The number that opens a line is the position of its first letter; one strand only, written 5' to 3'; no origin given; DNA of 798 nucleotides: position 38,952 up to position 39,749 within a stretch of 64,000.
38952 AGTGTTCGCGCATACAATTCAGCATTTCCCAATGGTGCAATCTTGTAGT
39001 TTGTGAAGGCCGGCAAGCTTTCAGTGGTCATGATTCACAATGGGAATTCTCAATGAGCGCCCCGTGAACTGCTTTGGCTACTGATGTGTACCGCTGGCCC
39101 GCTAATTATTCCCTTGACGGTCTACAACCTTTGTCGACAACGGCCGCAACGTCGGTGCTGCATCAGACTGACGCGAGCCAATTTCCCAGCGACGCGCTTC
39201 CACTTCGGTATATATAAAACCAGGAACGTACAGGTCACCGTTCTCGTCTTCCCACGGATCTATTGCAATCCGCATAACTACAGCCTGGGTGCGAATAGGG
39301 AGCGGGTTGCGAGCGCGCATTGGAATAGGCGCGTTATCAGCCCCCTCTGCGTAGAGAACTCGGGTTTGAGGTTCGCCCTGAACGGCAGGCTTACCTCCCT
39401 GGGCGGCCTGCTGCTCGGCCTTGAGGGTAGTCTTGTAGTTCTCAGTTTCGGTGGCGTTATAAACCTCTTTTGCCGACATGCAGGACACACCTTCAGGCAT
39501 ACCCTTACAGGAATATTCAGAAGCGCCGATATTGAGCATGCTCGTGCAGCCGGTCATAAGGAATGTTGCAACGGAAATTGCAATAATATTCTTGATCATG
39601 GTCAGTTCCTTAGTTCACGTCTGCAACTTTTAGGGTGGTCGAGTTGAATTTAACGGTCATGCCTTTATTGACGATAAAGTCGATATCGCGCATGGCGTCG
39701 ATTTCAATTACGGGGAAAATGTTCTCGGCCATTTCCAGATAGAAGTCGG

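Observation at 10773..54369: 19-bp palindromic box with fixed promoter geometry defines the transfer regulon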

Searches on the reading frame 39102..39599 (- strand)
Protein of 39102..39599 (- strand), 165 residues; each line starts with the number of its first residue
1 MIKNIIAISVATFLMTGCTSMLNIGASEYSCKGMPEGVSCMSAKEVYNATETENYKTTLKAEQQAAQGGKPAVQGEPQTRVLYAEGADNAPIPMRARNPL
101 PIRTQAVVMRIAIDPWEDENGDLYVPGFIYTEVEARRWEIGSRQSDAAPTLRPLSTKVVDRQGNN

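Call 15: search_protein_families(library=pfam, proteins=[window:39102-39599:-], max_evalue=0.01)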
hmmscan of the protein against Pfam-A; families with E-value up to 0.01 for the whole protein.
window:39102-39599:- (165 aa): 1 family
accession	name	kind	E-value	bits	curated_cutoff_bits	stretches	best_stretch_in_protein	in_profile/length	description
PF09676.15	TraV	-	1.1e-24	88.3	21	1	27-138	1-128/128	Type IV conjugative transfer system lipoprotein (TraV)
